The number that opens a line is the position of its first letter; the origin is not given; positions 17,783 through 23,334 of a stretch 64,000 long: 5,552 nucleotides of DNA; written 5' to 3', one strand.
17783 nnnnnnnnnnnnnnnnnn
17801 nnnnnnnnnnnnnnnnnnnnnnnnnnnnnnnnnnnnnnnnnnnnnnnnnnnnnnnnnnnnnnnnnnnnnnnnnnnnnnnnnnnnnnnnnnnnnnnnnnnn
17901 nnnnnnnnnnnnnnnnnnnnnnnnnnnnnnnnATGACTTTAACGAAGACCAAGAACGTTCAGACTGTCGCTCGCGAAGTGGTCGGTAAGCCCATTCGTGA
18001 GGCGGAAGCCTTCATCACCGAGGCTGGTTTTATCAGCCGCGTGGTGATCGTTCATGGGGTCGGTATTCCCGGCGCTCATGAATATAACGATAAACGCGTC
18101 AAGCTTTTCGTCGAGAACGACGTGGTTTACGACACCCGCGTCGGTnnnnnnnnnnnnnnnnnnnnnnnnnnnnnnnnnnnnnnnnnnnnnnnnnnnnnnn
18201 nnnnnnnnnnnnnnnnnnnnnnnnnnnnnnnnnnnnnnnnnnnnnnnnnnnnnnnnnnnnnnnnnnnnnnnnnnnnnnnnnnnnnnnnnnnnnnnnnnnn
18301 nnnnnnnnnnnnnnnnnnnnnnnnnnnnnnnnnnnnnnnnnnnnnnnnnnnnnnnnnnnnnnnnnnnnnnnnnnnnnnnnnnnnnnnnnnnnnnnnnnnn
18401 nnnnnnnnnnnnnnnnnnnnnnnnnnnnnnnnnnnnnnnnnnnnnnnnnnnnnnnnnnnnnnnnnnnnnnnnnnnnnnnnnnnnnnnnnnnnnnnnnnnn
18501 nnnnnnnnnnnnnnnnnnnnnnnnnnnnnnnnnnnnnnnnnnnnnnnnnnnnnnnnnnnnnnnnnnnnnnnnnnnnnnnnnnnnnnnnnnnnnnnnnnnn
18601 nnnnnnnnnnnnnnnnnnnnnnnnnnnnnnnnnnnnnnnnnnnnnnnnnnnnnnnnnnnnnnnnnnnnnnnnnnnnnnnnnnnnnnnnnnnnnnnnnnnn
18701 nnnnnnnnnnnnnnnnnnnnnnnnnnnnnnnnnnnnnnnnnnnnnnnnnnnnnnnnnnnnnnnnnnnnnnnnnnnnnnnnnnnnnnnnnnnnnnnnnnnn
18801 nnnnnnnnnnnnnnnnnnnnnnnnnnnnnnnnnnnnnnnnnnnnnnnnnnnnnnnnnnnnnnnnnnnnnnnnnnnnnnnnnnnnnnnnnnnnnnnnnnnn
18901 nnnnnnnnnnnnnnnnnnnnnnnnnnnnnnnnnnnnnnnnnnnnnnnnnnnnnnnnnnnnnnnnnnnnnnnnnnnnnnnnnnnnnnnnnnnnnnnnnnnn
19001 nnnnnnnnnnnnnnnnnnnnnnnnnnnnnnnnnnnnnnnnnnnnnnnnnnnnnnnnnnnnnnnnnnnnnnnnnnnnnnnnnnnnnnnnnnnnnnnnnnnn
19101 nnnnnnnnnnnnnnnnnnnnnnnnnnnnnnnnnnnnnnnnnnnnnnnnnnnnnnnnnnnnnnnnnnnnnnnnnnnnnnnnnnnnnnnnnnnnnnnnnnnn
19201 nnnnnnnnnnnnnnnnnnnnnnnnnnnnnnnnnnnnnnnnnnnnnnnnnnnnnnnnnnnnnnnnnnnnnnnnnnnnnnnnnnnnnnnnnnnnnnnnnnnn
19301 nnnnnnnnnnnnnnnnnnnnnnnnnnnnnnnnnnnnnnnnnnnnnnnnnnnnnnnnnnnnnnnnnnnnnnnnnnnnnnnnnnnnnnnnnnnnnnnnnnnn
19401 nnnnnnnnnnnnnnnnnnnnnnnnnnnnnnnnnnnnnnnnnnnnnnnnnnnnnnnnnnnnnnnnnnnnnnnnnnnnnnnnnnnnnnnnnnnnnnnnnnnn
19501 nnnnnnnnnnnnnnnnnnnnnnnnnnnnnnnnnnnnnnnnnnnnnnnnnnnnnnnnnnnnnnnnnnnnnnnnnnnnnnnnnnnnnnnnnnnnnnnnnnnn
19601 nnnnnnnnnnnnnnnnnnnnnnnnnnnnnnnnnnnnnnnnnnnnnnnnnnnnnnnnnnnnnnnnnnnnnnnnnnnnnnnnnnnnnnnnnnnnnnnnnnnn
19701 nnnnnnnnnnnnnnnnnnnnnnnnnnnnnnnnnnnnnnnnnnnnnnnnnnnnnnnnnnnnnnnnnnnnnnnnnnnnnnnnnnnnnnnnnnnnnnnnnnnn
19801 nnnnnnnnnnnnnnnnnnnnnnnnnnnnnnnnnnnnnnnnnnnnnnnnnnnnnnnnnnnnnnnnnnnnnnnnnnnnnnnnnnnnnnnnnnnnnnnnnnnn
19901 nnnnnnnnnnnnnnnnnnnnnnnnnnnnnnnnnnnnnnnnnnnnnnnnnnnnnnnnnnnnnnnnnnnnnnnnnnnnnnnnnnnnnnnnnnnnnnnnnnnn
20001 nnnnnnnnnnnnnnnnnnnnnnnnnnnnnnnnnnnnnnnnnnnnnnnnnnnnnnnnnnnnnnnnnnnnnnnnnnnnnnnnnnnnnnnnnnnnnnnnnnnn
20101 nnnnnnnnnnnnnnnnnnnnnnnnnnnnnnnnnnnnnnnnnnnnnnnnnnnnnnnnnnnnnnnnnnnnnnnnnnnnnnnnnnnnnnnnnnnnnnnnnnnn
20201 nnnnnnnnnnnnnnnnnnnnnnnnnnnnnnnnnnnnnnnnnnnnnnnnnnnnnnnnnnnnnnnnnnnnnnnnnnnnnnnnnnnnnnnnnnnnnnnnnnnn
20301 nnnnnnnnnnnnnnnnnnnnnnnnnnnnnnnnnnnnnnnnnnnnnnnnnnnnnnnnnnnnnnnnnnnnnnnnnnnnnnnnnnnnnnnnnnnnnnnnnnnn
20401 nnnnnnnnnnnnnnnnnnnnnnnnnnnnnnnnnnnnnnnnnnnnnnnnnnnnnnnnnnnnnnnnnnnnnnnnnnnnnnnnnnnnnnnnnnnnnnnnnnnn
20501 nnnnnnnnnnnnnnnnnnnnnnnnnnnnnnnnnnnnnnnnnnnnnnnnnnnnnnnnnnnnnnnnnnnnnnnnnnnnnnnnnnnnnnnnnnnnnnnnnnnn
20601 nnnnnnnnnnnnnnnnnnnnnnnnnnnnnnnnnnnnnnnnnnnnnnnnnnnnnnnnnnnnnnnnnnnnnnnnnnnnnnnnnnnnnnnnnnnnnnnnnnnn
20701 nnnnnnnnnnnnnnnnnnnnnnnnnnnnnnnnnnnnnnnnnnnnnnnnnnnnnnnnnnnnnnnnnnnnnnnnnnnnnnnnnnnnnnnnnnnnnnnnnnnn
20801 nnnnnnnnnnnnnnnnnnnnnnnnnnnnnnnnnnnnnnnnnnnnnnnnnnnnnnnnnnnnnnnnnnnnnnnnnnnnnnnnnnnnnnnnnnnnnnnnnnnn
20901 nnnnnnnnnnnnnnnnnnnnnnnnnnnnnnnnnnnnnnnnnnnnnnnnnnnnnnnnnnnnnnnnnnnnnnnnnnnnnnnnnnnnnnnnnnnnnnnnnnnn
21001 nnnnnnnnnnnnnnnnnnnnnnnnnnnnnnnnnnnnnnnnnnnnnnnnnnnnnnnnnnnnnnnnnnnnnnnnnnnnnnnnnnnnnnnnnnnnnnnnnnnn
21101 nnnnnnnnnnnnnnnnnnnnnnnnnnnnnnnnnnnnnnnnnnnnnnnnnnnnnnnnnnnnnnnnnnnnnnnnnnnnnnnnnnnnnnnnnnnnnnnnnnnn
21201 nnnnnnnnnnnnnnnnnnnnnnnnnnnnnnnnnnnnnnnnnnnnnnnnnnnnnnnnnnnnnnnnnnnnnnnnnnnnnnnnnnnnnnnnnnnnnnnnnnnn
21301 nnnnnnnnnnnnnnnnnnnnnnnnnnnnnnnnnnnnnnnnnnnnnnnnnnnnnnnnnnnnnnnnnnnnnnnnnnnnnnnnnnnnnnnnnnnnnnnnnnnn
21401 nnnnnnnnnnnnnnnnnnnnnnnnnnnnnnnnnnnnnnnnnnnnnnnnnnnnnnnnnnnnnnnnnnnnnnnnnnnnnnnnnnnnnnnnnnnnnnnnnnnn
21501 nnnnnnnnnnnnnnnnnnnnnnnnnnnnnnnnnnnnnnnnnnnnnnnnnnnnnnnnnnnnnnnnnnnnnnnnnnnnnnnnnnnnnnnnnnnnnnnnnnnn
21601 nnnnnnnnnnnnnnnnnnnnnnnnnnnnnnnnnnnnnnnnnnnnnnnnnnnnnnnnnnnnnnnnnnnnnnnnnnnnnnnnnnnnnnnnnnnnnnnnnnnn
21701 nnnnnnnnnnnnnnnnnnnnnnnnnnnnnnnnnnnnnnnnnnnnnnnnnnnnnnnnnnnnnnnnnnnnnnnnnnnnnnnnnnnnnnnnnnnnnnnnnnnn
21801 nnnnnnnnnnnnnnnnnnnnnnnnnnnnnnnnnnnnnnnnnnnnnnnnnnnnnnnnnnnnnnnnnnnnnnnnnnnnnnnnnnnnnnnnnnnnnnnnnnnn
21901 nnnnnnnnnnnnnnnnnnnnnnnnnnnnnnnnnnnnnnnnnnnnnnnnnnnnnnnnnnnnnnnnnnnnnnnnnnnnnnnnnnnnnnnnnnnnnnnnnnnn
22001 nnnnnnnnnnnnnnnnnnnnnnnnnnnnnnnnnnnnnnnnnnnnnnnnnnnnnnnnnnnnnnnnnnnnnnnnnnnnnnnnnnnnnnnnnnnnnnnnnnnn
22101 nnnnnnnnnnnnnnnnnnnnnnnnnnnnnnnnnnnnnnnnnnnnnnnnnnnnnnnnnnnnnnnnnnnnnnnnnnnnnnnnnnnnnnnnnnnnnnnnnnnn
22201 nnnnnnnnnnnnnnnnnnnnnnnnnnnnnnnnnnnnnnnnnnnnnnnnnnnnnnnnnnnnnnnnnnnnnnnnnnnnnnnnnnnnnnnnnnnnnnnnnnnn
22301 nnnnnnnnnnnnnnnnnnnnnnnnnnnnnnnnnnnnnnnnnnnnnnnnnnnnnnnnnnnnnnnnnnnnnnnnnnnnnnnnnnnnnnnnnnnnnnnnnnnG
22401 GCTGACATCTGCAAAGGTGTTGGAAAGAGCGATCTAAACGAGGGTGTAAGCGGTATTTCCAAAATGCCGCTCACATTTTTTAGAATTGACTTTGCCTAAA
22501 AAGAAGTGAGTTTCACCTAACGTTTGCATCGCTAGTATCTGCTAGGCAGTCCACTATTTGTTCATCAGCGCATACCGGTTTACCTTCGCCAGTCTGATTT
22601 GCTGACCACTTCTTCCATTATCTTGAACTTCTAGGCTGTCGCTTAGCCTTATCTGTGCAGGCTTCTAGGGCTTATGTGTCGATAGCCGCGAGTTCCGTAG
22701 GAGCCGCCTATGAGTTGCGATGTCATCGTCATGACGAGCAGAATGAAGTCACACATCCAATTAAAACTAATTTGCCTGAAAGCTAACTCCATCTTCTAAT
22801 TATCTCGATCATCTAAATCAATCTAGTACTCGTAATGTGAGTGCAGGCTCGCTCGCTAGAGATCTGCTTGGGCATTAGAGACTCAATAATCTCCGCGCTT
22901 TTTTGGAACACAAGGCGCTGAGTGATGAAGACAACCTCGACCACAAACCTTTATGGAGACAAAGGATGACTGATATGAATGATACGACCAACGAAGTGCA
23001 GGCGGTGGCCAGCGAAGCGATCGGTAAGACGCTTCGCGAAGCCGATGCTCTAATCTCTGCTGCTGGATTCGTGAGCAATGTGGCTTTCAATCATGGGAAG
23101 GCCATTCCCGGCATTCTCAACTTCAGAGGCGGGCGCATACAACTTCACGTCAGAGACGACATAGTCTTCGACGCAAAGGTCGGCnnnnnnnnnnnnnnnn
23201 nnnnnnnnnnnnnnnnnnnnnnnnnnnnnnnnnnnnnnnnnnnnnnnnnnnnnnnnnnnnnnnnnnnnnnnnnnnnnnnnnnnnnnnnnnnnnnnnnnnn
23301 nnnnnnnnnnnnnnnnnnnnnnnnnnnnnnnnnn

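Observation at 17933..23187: Two bacterial homologs of the plant/leech potato inhibitor I (CI-2/eglin c) family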

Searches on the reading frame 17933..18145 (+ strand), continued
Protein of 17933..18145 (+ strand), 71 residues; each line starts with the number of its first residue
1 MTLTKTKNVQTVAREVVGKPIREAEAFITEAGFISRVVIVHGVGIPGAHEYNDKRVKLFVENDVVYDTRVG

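Call 83: find_related_loci(query=P0088, collection=viral_contigs, flank=5000)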
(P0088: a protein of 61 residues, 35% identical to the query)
Query P0088 (61 aa) in viral_contigs; peptide patterns used: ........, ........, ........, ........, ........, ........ (x = any residue, [..] = any of these).
11 stretches matched a pattern; 2 encode a relative of the query (tblastn E <= 1e-3); 2 distinct loci.
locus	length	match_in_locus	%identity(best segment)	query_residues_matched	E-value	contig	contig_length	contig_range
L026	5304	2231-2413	77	1-61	3e-29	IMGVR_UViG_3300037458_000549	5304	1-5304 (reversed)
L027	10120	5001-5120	50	6-45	7e-9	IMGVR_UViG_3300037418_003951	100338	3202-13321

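Call 117: search_protein_families(library=pfam, alignment_id=A3, max_evalue=0.00005)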
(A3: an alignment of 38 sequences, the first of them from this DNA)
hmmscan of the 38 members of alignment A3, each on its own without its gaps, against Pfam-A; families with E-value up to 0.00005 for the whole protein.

A. member 1, seq(71 aa): 1 family
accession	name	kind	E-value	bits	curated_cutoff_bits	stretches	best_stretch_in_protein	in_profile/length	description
PF00280.23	potato_inhibit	-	2.3e-05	25.4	24.5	1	15-67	6-59/64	Potato inhibitor I family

B. families by the number of members that match (of 38 scanned): 1 family
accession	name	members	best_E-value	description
PF00280.23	potato_inhibit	4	5.6e-06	Potato inhibitor I family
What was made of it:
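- On I78 / PF11720 (AFUEI-like): 0 of 38 family members reach E<=5e-5 (call 117).
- Closest known: MEROPS family I13 / Pfam PF00280. Different: Copy 2 is not recognised by the Pfam model, and only 4 of 38 family members reach about threshold (call 117).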

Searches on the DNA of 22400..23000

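Call 113: search_with_rna_model(model_id=R1, source=window, start=22400, end=23000, filters=off, max_evalue=10, show_alignments=1)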
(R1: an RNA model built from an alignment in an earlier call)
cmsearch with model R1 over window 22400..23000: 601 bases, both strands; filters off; matches with E-value up to 10: 11.
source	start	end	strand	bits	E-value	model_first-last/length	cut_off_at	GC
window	22460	22552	-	3.8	0.31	1-93/93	no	0.41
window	22445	22520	+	3.1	0.43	1-93/93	no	0.36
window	22405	22420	+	-0.7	2.9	9-24/93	no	0.44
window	22837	22852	+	-1.5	4.3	9-24/93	no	0.69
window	22877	22893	-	-1.6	4.5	37-52/93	no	0.35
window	22574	22593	-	-2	5.6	56-75/93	no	0.55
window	22698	22710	-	-2.4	6.7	78-90/93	no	0.62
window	22807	22819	-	-2.8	8.3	38-50/93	no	0.31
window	22845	22853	-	-3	9.3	80-88/93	no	0.67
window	22628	22634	-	-3.1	9.6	41-47/93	no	0.43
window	22662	22668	-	-3.1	9.6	41-47/93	no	0.43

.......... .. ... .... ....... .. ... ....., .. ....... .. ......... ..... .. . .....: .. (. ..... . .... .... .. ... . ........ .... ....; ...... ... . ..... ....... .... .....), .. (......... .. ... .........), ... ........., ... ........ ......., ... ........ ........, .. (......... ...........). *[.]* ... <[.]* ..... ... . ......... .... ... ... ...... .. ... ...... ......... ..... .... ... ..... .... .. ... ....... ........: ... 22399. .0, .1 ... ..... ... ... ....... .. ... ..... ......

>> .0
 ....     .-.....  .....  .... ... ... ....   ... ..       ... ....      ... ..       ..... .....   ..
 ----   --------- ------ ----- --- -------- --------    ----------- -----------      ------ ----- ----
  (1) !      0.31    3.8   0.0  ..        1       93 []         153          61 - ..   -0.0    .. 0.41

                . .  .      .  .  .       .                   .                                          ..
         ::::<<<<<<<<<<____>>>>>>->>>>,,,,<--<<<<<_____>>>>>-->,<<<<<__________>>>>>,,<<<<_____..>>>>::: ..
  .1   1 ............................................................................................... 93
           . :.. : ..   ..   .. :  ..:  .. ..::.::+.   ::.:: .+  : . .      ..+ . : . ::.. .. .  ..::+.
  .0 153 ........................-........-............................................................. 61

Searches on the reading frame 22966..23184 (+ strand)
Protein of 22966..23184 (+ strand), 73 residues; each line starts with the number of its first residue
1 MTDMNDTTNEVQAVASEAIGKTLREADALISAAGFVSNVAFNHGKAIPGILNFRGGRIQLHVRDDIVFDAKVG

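Call 3: search_protein_families(library=pfam, proteins=[window:22966-23184:+], max_evalue=10)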
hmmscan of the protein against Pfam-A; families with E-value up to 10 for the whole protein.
seq(73 aa): 0 families

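Call 8: find_homologous_proteins(query=window:22966-23184:+, max_evalue=0.01)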
Query seq(73 aa) (73 aa): 2 proteins with E <= 0.01 among 2 candidates.
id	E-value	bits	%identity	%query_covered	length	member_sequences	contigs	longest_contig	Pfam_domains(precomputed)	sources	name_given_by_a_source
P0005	4.4e-37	142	100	96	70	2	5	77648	-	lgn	-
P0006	1.8e-31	125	89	96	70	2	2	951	-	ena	-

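Call 50: search_protein_families(library=phrogs, proteins=[window:22966-23184:+], max_evalue=0.01)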
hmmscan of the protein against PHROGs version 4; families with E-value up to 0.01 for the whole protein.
window:22966-23184:+ (73 aa): 0 families

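Call 51: search_protein_families(library=padloc, proteins=[window:22966-23184:+], max_evalue=0.01)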
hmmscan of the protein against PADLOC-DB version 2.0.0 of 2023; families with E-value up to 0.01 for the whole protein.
window:22966-23184:+ (73 aa): 0 families

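Call 75: search_protein_families(library=ncbifam, proteins=[window:22966-23184:+], max_evalue=0.1)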
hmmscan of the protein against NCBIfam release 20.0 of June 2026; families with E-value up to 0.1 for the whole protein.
window:22966-23184:+ (73 aa): 0 families

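Call 76: find_encoding_contigs(protein=P0006, flank=3000, max_places=3)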
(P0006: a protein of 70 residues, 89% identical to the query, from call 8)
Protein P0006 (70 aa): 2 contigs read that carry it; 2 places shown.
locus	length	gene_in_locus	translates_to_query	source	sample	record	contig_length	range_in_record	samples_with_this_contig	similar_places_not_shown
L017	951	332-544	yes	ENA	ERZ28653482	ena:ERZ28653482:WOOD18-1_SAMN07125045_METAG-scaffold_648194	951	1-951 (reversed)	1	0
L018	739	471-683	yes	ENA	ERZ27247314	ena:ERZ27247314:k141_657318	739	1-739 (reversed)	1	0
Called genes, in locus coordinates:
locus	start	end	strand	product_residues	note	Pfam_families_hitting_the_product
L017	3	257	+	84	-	?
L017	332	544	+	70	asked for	-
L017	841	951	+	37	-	?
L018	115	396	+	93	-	-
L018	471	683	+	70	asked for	-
